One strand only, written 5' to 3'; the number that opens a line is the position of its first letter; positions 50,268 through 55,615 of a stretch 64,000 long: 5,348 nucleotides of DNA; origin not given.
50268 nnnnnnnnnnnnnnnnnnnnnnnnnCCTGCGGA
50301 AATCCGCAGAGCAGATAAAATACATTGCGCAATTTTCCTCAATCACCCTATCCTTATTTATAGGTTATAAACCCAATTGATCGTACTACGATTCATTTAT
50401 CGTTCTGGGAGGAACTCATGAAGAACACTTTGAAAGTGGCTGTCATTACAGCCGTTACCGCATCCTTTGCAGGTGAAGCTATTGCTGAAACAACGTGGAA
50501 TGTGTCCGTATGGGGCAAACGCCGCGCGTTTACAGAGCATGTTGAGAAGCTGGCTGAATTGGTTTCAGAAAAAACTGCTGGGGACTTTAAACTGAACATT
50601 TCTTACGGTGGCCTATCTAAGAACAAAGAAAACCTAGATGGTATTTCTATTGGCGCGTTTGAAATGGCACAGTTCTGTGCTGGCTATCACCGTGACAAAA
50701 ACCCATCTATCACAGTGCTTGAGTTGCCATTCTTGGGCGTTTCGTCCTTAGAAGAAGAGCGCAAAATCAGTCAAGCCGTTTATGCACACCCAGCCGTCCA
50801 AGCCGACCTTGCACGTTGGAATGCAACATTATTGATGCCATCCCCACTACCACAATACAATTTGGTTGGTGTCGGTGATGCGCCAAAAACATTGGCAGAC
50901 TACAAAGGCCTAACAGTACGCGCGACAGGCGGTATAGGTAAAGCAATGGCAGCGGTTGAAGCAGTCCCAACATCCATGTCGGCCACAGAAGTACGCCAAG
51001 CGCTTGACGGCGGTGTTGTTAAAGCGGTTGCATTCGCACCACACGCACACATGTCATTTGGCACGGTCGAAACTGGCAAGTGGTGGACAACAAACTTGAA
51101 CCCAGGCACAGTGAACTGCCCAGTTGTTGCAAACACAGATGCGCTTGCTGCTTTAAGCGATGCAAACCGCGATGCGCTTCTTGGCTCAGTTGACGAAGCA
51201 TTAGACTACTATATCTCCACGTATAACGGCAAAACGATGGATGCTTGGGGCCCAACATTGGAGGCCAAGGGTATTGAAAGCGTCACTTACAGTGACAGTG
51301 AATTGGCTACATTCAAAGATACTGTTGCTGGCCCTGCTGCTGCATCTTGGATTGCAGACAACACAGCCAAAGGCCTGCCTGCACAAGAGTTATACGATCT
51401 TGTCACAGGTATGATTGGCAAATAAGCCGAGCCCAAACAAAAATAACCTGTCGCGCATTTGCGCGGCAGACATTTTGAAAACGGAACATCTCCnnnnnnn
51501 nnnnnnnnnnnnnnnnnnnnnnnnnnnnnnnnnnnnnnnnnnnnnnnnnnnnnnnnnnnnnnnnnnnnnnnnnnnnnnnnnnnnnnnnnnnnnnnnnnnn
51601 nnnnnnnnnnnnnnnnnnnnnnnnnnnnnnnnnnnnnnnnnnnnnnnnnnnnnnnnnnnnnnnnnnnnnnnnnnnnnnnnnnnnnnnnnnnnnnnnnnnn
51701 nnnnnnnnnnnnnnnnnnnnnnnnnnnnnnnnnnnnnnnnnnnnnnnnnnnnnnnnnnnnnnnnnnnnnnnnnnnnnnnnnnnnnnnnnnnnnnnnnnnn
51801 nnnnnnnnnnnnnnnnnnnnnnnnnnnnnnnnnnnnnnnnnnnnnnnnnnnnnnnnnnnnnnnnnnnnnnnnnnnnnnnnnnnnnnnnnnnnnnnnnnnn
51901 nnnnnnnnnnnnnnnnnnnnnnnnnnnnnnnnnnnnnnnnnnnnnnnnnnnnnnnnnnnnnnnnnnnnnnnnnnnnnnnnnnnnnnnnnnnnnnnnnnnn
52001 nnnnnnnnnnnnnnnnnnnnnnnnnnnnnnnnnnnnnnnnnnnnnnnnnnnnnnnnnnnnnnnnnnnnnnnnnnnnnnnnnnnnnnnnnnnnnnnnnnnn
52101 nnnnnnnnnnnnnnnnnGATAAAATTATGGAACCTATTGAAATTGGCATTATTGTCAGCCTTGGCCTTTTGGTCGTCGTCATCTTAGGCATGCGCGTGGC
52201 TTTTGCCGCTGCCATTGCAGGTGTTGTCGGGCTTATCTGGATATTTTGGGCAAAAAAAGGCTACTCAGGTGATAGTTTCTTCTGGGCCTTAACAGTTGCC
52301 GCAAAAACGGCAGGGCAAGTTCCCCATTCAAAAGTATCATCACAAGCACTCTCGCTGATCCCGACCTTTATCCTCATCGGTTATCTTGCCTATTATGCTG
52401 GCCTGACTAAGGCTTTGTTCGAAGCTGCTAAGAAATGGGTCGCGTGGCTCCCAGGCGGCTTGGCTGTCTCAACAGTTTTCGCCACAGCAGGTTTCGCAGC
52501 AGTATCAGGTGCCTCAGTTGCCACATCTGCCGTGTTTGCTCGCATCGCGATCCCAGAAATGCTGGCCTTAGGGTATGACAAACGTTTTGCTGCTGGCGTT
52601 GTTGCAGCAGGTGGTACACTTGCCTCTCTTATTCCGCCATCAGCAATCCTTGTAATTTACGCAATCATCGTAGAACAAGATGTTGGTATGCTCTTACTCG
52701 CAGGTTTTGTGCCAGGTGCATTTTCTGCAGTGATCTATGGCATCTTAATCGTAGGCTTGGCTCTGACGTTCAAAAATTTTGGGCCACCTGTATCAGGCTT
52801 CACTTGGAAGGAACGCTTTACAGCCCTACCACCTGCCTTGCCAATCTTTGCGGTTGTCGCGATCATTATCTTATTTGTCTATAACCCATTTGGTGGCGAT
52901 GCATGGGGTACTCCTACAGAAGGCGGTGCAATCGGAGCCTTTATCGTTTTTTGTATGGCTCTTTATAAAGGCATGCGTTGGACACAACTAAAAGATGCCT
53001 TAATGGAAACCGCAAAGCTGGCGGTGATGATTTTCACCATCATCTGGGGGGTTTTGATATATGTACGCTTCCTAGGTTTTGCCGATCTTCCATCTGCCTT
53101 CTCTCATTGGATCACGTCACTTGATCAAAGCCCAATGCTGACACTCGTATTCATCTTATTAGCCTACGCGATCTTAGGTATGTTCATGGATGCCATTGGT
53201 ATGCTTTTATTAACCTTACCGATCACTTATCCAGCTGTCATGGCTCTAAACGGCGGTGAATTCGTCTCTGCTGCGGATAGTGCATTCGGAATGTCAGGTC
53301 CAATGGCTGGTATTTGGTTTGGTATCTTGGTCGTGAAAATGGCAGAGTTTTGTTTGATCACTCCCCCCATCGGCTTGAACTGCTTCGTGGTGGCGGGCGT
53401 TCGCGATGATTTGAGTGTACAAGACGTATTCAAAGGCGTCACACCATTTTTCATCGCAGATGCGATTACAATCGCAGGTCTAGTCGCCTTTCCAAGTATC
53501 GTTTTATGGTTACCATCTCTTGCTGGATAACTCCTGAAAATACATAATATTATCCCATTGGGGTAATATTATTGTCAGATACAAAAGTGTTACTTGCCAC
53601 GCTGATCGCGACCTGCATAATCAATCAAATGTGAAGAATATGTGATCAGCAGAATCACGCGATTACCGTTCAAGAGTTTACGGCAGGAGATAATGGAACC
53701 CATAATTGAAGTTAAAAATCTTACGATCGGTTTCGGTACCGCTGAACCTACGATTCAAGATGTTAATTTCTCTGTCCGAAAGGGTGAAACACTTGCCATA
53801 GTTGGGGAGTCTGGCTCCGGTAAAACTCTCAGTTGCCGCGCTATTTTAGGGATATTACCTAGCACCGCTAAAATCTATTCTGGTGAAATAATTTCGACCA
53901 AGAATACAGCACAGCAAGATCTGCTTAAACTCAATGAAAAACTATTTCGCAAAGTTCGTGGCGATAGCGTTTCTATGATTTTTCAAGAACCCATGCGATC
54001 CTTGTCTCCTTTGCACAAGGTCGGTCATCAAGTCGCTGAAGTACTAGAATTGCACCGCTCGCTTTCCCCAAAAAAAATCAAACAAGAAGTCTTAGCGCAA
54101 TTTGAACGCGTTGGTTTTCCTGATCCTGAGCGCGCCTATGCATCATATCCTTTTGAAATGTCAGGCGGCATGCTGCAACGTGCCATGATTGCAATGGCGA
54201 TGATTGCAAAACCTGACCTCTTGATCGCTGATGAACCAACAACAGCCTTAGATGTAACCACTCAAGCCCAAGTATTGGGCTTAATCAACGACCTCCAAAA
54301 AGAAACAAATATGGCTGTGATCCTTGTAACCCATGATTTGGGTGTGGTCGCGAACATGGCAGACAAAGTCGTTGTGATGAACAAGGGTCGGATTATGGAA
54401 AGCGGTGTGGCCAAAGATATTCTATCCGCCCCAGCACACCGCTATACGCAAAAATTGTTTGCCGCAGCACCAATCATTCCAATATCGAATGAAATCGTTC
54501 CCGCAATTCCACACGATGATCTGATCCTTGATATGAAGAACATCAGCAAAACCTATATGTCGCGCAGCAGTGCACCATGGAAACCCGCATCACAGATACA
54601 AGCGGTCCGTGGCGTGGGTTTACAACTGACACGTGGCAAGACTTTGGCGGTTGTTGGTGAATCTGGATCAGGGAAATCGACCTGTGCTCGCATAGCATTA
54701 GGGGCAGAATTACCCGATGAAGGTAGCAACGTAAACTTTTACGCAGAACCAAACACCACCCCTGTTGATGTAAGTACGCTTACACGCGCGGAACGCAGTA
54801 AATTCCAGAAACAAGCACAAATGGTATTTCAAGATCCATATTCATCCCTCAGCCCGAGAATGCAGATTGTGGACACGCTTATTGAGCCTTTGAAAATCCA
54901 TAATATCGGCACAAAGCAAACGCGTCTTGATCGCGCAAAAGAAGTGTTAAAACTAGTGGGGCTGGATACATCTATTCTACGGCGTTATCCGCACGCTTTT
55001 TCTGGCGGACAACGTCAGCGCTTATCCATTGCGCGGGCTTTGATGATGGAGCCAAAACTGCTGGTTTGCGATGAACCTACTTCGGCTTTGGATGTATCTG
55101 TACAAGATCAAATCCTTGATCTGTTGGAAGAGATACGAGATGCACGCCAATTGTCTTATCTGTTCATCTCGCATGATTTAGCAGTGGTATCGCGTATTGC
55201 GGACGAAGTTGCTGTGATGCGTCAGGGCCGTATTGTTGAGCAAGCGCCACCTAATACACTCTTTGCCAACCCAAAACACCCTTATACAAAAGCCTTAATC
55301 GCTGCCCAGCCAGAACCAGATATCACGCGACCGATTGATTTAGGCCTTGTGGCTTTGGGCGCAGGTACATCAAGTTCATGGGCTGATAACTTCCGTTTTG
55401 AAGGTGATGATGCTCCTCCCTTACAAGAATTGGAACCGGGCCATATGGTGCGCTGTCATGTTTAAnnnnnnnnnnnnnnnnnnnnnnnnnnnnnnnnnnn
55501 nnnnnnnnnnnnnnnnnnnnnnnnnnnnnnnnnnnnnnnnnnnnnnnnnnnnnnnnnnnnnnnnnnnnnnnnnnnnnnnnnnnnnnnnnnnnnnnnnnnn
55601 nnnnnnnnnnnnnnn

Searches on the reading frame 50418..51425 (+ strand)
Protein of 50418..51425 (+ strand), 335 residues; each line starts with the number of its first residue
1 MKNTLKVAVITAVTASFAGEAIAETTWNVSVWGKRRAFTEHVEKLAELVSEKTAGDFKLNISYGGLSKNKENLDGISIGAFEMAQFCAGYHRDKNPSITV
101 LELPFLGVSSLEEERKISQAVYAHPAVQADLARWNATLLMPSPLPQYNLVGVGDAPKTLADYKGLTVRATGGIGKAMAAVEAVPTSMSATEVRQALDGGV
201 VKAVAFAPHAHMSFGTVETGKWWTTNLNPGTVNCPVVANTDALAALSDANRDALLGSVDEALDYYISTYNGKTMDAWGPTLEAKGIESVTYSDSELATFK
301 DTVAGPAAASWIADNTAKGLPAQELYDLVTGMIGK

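Call 69: search_protein_families(library=pfam, proteins=[window:50418-51425:+], max_evalue=0.0001)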
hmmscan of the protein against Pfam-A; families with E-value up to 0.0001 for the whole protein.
window:50418-51425:+ (335 aa): 1 family
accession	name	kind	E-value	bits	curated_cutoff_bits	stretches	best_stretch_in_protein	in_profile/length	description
PF03480.18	DctP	-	3e-21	76.5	23.4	1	31-303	4-275/286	Bacterial extracellular solute-binding protein, family 7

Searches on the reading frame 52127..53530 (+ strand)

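Call 69: search_protein_families(library=pfam, proteins=[window:52127-53530:+], max_evalue=0.0001)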
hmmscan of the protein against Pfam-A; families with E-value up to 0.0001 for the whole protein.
window:52127-53530:+ (467 aa): 1 family
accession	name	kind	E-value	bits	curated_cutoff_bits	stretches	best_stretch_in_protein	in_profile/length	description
PF06808.19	DctM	-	3.3e-65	221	23.8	1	13-457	3-412/413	Tripartite ATP-independent periplasmic transporter, DctM component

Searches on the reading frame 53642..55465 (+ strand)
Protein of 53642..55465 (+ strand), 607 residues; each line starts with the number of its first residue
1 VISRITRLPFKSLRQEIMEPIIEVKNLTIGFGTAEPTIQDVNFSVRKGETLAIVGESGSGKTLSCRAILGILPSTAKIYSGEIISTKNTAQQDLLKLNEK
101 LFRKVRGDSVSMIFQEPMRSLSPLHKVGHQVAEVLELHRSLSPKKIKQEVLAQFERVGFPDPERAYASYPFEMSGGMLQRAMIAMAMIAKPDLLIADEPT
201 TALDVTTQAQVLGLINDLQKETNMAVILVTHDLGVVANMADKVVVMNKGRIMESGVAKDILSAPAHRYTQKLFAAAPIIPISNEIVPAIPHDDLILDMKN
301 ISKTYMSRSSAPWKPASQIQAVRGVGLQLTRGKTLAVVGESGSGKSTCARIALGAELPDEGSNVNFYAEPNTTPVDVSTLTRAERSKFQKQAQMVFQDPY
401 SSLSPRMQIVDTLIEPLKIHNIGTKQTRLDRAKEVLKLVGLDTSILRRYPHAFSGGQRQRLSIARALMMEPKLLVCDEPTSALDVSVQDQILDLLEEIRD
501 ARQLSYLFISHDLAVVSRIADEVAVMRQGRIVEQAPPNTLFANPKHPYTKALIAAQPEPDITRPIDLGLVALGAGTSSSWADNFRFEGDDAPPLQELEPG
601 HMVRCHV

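Call 69: search_protein_families(library=pfam, proteins=[window:53642-55465:+], max_evalue=0.0001)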
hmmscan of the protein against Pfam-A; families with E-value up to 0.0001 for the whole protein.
window:53642-55465:+ (607 aa): 9 families
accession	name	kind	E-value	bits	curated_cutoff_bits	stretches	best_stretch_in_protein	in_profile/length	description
PF00005.33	ABC_tran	-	2.4e-55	187.3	25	2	323-481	2-137/137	ABC transporter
PF08352.17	oligo_HPY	-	1.6e-14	54.5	27.1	1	532-563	1-32/65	Oligopeptide/dipeptide transporter, C-terminal region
PF02463.25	SMC_N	-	1.2e-10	41.6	40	1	50-246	26-211/220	RecF/RecN/SMC N terminal domain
PF13401.12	AAA_22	-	2.7e-10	41.1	27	0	50-229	7-121/130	AAA domain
PF13304.12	AAA_21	-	8.9e-10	39.5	27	1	156-236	221-303/304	AAA domain, putative AbiEii toxin, Type IV TA system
PF20703.3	nSTAND1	-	2.9e-06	27.6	27.1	0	328-385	29-94/379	Novel STAND NTPase 1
PF00270.35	DEAD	-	7e-06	26.3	26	0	329-503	11-152/167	DEAD/DEAH box helicase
PF13191.12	AAA_16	-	8.5e-06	26.8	32.6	0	46-111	20-88/167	AAA ATPase domain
PF13555.12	AAA_29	-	6.1e-05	23.1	27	0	331-347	22-37/61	P-loop containing region of AAA domain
